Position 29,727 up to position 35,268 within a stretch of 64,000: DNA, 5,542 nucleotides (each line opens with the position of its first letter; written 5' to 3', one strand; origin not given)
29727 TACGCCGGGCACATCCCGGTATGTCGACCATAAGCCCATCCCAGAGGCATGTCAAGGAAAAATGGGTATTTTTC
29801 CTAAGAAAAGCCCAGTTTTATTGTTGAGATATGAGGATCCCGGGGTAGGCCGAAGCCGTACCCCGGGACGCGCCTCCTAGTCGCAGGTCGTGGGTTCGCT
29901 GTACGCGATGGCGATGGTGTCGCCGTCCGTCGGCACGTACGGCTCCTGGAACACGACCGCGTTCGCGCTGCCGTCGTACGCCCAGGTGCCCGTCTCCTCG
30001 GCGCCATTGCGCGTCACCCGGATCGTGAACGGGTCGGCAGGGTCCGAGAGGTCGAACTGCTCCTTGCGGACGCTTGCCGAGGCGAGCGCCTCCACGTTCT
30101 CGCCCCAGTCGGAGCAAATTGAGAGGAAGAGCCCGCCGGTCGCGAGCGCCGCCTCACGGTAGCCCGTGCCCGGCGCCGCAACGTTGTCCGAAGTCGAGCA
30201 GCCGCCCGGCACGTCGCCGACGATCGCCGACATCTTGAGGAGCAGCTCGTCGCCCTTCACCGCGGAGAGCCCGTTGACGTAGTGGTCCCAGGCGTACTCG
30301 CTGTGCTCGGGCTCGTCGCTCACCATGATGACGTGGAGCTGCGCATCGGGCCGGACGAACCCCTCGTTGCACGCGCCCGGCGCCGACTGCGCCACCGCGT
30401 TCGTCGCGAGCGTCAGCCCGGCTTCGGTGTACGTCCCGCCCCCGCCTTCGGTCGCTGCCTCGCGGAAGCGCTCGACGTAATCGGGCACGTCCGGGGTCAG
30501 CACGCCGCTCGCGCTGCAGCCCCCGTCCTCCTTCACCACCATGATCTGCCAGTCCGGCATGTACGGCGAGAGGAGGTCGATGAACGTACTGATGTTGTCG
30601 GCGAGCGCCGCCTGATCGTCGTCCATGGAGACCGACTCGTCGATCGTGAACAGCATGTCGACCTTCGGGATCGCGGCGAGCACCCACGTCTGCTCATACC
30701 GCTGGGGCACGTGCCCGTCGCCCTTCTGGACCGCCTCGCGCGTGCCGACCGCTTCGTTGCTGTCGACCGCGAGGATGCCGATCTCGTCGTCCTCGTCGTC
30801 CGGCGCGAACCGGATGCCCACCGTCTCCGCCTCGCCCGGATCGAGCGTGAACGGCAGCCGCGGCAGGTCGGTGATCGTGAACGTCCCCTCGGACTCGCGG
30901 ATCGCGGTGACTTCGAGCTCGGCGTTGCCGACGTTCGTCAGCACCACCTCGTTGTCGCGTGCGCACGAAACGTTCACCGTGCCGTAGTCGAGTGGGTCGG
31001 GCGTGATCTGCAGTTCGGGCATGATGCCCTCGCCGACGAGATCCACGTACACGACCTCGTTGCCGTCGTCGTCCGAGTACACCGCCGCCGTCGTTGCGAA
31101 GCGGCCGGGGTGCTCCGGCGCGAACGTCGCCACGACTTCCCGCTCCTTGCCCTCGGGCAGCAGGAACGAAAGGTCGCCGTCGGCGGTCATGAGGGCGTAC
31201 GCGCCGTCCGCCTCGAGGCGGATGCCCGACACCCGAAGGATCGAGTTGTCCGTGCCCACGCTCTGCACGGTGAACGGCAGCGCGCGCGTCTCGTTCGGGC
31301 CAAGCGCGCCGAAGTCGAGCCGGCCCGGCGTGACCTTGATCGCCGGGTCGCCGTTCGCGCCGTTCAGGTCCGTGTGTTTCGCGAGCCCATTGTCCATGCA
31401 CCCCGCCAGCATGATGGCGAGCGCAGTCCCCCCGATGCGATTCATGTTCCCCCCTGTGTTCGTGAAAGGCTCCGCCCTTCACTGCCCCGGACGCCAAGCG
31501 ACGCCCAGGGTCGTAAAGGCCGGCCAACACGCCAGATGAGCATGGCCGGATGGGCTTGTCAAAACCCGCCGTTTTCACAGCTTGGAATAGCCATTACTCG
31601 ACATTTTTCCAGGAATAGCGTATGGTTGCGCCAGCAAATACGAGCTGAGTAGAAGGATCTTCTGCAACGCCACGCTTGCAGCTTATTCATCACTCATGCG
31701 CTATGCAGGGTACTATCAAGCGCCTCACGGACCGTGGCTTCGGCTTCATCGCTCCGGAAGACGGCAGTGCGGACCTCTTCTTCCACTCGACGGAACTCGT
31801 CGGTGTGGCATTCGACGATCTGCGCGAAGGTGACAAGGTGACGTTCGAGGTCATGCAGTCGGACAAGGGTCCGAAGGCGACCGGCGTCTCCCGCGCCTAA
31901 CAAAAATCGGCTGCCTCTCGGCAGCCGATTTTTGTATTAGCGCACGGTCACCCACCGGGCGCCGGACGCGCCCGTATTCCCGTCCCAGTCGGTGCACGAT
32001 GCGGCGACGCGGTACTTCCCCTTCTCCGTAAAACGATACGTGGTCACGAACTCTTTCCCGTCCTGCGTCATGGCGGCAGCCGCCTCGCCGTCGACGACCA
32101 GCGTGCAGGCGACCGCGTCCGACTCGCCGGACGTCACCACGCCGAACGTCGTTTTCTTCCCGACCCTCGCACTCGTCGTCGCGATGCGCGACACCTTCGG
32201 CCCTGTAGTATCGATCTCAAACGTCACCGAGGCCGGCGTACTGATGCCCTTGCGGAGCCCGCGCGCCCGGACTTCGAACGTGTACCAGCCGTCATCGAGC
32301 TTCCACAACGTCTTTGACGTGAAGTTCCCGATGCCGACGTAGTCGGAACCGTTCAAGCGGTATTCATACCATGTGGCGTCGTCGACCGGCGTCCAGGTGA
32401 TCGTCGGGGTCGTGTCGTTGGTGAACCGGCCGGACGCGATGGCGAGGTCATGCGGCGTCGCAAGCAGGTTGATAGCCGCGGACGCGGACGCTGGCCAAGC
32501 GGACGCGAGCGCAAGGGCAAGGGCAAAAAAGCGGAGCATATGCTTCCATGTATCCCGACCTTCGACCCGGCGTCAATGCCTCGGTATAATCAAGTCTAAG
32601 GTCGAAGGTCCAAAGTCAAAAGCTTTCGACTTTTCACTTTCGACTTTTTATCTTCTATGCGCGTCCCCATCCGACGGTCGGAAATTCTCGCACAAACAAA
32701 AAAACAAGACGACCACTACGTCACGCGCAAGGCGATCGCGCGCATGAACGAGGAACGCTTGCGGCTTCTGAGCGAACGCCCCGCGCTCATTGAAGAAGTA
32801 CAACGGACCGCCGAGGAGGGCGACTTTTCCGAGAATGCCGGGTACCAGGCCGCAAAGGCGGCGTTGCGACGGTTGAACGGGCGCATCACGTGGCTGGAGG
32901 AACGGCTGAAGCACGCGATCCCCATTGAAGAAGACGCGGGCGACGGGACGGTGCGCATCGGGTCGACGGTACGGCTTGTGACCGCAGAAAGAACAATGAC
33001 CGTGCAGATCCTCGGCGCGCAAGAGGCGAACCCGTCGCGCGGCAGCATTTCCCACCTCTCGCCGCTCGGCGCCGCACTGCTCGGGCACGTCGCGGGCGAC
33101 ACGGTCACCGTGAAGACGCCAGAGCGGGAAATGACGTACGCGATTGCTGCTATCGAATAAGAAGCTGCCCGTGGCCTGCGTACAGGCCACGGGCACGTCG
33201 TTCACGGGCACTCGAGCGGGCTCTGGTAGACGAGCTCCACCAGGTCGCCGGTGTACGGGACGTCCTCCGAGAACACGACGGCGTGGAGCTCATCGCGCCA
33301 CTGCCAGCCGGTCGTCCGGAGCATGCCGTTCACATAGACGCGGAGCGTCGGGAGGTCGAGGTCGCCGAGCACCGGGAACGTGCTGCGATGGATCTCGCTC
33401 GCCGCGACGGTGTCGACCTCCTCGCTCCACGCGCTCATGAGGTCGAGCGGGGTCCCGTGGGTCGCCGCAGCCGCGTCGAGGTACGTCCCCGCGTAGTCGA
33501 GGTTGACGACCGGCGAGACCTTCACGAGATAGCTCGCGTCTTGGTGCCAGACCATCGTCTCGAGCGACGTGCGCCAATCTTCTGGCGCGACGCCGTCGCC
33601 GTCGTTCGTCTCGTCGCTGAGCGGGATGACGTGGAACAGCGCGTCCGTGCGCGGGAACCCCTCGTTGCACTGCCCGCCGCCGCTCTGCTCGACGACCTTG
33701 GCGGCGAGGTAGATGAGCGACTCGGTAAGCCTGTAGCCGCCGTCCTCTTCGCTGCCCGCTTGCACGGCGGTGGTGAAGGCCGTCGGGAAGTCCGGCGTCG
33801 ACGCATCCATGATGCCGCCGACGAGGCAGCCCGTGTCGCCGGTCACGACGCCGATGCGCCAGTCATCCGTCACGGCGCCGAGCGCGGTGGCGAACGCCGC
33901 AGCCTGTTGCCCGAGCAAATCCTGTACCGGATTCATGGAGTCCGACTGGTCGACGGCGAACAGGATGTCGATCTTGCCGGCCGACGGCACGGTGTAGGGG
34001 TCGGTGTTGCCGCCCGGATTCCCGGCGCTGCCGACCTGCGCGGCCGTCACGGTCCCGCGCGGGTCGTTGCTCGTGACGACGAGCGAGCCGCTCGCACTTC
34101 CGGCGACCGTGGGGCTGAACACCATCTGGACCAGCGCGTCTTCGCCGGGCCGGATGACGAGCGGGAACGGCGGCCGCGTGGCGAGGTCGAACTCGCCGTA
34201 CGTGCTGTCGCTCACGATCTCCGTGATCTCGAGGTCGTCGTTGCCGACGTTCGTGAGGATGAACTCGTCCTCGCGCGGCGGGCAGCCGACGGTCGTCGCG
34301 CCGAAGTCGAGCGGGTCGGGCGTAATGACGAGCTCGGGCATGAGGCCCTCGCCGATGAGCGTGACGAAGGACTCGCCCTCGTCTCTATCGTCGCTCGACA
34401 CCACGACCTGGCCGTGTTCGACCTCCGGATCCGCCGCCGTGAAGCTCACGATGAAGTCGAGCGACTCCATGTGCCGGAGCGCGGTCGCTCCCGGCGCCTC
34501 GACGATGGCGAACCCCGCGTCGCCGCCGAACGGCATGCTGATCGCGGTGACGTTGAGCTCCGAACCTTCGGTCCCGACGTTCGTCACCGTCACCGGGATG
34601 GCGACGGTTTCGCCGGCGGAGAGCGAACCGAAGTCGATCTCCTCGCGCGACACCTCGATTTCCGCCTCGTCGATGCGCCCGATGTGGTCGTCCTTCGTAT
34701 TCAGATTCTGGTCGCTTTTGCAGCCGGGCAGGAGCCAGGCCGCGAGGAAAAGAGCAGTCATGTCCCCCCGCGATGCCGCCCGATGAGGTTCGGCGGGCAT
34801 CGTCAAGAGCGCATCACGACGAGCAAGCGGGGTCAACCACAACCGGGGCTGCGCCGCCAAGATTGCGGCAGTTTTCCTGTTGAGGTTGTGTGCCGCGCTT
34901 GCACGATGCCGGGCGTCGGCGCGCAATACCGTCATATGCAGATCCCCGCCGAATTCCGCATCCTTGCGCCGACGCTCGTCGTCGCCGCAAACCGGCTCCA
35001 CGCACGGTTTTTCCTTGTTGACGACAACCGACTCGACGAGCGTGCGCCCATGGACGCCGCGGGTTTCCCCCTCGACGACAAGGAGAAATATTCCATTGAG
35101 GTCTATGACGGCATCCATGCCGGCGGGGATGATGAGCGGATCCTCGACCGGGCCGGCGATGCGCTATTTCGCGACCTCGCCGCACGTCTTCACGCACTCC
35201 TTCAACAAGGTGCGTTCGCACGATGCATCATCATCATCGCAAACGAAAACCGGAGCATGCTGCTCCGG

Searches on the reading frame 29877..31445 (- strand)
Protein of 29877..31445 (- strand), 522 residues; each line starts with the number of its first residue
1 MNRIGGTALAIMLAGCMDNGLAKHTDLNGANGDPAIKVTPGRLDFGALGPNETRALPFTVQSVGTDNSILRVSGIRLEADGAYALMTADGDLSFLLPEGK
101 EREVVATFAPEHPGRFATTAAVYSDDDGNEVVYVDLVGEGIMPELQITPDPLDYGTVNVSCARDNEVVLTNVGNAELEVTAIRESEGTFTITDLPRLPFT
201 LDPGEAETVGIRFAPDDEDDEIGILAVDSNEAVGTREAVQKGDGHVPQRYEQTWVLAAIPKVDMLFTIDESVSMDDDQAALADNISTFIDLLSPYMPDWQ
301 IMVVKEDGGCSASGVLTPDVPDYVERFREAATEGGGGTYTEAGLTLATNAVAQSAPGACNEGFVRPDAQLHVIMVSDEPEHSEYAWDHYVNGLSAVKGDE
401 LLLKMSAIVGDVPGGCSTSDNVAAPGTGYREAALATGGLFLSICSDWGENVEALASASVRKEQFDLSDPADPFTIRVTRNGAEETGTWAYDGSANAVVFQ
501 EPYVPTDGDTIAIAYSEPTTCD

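Call 34: search_protein_families(library=pfam, proteins=[window:29877-31445:-], max_evalue=0.00001)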
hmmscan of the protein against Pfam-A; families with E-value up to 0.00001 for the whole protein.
window:29877-31445:- (522 aa): 2 families
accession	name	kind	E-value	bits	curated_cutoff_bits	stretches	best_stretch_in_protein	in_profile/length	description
PF22544.2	HYDIN_VesB_CFA65-like_Ig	-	1.2e-08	35.5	25.5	0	143-216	1-73/100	HYDIN/CFA65/VesB-like, Ig-like domain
PF22073.2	Cep192_D4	-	6.1e-07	30.1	35.5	0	143-219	2-84/112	Cep192 domain 4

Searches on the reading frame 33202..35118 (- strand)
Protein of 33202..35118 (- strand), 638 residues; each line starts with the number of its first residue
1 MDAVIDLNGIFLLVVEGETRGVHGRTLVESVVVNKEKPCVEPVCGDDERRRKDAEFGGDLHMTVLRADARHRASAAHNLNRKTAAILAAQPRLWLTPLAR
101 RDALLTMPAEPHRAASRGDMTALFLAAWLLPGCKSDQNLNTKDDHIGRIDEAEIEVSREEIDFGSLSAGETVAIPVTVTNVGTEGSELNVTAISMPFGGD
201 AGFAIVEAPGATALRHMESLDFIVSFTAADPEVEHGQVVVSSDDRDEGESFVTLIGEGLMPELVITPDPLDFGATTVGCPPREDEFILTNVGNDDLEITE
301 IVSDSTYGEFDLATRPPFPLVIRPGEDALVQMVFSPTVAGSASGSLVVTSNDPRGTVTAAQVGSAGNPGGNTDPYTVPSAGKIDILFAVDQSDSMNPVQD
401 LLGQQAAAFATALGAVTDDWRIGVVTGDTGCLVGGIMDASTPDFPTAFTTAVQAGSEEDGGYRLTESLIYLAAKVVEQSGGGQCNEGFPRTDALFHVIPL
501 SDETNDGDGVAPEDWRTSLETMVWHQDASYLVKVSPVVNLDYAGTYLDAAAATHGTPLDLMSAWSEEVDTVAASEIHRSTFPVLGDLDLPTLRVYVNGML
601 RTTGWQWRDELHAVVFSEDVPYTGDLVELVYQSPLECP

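Call 34: search_protein_families(library=pfam, proteins=[window:33202-35118:-], max_evalue=0.00001)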
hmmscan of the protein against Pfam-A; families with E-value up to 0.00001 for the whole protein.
window:33202-35118:- (638 aa): 6 families
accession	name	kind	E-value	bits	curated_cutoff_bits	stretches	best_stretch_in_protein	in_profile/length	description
PF22544.2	HYDIN_VesB_CFA65-like_Ig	-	2.5e-14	53.7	25.5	1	262-354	2-89/100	HYDIN/CFA65/VesB-like, Ig-like domain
PF22073.2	Cep192_D4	-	1.1e-11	45.4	35.5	1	262-351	3-95/112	Cep192 domain 4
PF07610.17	DUF1573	-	2e-06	28.2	26.1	0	271-357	9-90/98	Protein of unknown function (DUF1573)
PF24770.2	Ig-CFAP74_2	-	5e-06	27.5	27.4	0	156-196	3-43/185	CFAP74 second Ig-like domain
PF12371.14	TMEM131_like_N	-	5e-06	27.1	28.8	0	264-348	2-82/84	Transmembrane protein 131-like N-terminal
PF15780.11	ASH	-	6.2e-06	26.7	27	0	267-352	7-92/98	Abnormal spindle-like microcephaly-assoc'd, ASPM-SPD-2-Hydin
